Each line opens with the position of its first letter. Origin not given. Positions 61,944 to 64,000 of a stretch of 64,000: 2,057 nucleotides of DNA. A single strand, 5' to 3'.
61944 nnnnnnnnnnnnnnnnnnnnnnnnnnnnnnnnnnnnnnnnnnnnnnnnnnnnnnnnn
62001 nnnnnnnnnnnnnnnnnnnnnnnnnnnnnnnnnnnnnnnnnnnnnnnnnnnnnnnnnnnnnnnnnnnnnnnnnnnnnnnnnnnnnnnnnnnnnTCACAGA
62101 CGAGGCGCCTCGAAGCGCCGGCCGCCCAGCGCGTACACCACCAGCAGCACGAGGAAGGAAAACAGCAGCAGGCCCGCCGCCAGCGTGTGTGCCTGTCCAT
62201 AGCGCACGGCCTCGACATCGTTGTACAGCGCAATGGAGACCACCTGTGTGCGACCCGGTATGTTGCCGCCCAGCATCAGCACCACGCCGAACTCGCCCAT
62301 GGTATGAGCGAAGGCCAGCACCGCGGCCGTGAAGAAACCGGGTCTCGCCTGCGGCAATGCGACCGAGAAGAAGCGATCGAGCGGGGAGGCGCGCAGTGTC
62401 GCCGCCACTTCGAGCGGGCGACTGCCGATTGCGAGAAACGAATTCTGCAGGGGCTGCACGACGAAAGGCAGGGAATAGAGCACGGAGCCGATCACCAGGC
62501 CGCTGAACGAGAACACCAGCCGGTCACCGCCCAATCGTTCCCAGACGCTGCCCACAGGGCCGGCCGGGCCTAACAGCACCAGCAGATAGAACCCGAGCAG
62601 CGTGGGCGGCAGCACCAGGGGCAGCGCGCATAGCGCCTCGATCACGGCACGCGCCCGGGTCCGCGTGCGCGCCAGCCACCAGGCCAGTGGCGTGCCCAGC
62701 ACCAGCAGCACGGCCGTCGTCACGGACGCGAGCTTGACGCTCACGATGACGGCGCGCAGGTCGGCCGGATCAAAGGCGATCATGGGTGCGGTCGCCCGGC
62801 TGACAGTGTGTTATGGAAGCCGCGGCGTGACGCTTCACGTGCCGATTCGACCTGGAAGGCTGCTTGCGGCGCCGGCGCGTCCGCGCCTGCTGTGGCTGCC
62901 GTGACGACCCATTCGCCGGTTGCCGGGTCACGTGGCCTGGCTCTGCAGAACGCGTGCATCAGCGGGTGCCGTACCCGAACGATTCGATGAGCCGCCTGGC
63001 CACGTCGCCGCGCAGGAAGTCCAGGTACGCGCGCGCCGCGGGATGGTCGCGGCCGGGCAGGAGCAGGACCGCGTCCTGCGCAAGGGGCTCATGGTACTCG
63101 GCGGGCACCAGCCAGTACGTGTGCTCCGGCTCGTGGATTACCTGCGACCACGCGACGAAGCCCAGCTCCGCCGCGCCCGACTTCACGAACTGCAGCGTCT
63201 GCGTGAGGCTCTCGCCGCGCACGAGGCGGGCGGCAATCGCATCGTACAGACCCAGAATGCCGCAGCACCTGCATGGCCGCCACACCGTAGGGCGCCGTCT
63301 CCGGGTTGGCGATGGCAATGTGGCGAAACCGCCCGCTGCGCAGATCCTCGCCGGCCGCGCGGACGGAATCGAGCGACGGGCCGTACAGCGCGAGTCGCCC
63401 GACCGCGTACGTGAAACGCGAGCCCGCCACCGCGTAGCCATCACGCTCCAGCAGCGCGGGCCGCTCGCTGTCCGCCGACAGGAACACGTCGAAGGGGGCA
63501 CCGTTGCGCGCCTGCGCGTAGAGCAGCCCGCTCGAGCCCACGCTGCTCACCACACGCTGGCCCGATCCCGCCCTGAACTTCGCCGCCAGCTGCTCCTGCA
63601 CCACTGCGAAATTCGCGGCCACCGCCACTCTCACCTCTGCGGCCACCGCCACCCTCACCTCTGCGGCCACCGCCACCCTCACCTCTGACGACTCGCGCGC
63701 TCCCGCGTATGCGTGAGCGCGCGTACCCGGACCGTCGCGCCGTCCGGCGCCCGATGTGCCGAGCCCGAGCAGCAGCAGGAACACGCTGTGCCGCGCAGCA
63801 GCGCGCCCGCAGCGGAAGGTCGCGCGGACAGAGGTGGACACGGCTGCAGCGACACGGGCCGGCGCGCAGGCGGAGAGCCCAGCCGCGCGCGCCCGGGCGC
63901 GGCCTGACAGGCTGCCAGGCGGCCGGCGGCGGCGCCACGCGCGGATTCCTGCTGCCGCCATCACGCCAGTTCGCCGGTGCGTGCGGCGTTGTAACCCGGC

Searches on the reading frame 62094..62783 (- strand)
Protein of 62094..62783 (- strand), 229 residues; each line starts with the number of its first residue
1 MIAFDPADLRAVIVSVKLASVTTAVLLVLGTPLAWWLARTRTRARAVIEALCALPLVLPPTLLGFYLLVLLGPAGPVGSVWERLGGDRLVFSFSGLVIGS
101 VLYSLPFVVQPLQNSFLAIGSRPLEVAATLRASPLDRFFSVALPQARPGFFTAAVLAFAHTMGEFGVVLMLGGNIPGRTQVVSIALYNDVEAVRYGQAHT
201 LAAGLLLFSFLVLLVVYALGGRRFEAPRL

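Call 41: search_protein_families(library=pfam, proteins=[window:62094-62783:-], max_evalue=0.001)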
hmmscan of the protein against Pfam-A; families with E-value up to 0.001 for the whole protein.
window:62094-62783:- (229 aa): 1 family
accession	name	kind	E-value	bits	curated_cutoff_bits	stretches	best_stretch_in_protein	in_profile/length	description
PF00528.27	BPD_transp_1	-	9.8e-16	58.4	26.4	1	30-219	1-178/184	Binding-protein-dependent transport system inner membrane component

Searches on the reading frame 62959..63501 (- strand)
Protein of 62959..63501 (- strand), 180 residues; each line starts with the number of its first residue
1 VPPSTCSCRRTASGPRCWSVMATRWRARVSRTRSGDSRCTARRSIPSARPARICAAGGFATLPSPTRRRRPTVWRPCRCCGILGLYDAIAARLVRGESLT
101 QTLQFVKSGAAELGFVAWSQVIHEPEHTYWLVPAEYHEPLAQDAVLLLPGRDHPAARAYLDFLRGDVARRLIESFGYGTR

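Call 65: search_protein_families(library=pfam, proteins=[window:62959-63501:-], max_evalue=0.01)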
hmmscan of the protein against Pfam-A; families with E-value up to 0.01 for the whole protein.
window:62959-63501:- (180 aa): 1 family
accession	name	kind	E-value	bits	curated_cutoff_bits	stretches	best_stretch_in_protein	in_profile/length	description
PF13531.11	SBP_bac_11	-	5.3e-20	72.6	25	1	83-177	127-226/227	Bacterial extracellular solute-binding protein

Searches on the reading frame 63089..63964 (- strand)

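Call 65: search_protein_families(library=pfam, proteins=[window:63089-63964:-], max_evalue=0.01)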
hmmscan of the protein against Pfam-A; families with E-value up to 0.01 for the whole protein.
window:63089-63964:- (291 aa): 1 family
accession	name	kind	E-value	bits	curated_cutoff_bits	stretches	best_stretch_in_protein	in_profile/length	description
PF13531.11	SBP_bac_11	-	3.8e-28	99.2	25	1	111-239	1-129/227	Bacterial extracellular solute-binding protein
